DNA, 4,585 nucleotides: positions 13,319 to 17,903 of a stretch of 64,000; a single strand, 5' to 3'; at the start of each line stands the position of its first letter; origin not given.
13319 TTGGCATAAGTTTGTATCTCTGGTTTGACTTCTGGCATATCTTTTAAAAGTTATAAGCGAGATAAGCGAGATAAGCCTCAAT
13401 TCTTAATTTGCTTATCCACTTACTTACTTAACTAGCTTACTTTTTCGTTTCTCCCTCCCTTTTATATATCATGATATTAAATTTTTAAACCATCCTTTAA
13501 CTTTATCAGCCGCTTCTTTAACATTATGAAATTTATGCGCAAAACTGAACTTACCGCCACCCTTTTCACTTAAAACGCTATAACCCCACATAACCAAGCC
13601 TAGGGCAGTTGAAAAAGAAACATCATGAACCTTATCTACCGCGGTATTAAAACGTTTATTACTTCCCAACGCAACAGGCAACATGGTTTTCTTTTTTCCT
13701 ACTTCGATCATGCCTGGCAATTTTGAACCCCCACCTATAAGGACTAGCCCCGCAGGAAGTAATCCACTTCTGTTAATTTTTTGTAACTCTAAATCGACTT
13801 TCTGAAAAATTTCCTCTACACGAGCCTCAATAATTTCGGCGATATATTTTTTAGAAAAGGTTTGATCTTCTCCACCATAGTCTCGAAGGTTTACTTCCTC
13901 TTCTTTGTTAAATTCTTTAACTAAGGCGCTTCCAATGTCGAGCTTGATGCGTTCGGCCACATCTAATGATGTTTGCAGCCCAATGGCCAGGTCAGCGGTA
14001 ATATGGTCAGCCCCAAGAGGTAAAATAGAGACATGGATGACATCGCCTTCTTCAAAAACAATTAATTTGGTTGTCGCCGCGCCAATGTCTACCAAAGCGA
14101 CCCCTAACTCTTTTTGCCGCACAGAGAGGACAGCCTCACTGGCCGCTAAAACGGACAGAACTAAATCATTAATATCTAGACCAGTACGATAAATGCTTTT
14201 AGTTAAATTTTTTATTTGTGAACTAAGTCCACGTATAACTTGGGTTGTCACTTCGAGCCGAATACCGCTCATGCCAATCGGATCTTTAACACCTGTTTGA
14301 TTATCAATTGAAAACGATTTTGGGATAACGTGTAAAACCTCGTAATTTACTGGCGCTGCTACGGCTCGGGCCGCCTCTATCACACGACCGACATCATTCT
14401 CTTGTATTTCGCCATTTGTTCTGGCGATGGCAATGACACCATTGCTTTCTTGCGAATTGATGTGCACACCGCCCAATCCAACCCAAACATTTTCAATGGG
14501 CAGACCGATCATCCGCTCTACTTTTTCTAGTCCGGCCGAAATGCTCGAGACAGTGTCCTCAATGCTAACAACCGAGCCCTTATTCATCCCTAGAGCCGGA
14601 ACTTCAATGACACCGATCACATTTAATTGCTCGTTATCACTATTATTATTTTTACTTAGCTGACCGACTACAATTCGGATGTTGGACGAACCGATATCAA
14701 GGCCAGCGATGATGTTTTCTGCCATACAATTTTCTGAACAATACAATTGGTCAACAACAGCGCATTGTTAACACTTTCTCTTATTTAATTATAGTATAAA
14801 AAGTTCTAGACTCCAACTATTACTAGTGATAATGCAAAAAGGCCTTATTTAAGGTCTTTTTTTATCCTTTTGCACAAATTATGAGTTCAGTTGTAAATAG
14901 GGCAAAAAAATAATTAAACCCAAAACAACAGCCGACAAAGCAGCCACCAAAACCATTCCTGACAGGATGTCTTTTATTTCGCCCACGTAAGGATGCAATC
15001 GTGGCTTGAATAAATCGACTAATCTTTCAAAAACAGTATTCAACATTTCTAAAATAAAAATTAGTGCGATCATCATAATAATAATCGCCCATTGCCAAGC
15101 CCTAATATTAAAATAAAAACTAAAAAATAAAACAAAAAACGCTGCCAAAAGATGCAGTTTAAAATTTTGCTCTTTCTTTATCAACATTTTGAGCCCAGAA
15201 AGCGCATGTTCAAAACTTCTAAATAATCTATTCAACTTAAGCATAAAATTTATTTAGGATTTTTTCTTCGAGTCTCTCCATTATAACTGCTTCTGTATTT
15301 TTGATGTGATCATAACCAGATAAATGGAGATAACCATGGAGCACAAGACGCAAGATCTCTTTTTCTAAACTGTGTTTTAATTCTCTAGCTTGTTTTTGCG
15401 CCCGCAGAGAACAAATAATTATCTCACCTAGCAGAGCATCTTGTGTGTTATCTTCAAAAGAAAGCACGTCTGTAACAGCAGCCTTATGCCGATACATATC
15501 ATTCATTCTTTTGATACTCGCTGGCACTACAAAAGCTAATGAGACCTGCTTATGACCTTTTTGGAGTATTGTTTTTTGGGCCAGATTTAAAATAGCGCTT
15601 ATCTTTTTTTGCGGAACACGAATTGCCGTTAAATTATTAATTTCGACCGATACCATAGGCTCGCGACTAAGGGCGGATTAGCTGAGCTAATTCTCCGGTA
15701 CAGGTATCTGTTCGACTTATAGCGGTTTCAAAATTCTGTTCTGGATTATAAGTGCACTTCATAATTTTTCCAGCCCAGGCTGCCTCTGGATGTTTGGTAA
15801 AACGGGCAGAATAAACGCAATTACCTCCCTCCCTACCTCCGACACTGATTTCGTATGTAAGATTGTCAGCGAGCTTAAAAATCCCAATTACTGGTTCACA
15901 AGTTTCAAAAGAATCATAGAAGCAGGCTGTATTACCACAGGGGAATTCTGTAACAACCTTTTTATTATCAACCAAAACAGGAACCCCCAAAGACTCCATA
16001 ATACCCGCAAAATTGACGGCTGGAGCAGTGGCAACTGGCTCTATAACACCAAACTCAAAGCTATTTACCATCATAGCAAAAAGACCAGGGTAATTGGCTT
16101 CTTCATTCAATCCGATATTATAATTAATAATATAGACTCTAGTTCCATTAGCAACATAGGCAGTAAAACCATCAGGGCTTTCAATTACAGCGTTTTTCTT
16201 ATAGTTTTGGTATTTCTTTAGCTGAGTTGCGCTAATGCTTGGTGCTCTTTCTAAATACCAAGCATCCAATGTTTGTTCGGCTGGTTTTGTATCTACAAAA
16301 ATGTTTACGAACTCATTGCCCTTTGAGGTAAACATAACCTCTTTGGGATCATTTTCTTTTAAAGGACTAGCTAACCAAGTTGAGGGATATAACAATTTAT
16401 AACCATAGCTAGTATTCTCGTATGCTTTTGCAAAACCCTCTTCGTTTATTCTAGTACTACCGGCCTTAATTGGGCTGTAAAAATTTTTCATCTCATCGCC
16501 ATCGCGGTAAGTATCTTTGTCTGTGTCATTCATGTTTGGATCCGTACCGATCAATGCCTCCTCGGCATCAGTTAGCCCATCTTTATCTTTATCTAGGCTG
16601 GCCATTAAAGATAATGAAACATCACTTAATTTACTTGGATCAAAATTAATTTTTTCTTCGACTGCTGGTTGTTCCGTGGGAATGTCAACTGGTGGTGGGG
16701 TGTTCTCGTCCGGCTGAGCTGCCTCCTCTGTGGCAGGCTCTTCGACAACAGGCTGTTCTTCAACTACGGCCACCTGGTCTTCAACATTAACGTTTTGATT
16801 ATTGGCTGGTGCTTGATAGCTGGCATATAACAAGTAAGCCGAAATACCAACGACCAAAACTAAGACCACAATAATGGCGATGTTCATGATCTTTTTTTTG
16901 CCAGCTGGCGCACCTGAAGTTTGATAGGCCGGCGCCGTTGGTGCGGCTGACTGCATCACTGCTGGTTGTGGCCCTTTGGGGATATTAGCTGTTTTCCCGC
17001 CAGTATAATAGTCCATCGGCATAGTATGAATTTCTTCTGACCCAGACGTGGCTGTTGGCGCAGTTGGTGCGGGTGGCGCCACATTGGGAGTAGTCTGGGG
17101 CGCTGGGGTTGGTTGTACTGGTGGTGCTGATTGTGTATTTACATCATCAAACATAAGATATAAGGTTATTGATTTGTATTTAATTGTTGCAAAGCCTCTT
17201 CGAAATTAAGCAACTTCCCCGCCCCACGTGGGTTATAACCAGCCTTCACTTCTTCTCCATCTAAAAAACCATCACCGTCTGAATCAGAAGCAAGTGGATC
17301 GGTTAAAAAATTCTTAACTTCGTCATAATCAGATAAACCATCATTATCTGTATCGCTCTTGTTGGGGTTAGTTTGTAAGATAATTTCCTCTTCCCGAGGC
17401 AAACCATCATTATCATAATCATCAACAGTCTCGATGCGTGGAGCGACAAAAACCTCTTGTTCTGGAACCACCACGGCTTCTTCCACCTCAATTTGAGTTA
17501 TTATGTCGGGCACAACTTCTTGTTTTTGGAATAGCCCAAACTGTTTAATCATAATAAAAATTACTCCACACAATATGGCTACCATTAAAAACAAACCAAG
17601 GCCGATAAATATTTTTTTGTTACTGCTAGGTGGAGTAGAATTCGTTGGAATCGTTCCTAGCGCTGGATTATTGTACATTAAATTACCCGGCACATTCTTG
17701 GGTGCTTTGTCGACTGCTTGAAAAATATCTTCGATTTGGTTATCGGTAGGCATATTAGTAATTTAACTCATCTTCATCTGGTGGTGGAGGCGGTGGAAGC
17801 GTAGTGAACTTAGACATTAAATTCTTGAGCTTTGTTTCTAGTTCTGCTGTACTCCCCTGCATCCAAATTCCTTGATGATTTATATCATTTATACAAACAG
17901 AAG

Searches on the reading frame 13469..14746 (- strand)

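Call 57: search_protein_families(library=pfam, proteins=[window:13469-14746:-], max_evalue=0.001)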
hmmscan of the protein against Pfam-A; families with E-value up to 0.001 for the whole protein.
window:13469-14746:- (425 aa): 4 families
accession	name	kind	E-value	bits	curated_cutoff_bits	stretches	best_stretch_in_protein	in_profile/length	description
PF14450.12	FtsA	-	3.3e-32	111.9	31.8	1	217-383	1-127/127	Cell division protein FtsA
PF02491.25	SHS2_FTSA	-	4.9e-28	97.7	25.4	1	93-171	1-78/79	SHS2 domain inserted in FTSA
PF06723.19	MreB_Mbl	-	2.3e-10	40.3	27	1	199-363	131-306/327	MreB/Mbl protein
PF11104.14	PilM_2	-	6.2e-08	32.4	27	1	204-270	170-236/340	Type IV pilus assembly protein PilM;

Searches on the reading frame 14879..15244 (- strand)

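Call 58: search_protein_families(library=pfam, proteins=[window:14879-15244:-], max_evalue=0.001)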
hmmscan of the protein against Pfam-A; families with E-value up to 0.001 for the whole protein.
window:14879-15244:- (121 aa): 1 family
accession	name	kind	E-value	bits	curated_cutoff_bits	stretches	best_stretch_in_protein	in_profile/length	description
PF01219.24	DAGK_prokar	-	1.8e-31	108.4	22.3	1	13-113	2-102/102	Prokaryotic diacylglycerol kinase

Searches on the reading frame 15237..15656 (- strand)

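Call 58: search_protein_families(library=pfam, proteins=[window:15237-15656:-], max_evalue=0.001)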
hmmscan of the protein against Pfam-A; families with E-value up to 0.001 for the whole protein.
window:15237-15656:- (139 aa): 1 family
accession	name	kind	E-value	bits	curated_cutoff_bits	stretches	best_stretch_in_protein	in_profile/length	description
PF02130.23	YbeY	-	1.9e-34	118.7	25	1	16-136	8-128/129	Endoribonuclease YbeY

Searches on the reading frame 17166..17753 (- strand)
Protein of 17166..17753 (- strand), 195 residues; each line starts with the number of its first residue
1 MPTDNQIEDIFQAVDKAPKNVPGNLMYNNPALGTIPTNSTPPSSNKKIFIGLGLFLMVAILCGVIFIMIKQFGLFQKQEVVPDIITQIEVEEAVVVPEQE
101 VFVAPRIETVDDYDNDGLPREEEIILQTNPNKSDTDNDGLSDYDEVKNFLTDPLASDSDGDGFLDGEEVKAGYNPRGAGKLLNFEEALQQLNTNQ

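Call 58: search_protein_families(library=pfam, proteins=[window:17166-17753:-], max_evalue=0.001)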
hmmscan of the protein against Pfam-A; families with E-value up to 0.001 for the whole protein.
window:17166-17753:- (195 aa): 1 family
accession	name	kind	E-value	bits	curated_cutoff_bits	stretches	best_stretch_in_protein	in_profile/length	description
PF18884.5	TSP3_bac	-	4.4e-17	62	25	2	134-154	1-20/22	Bacterial TSP3 repeat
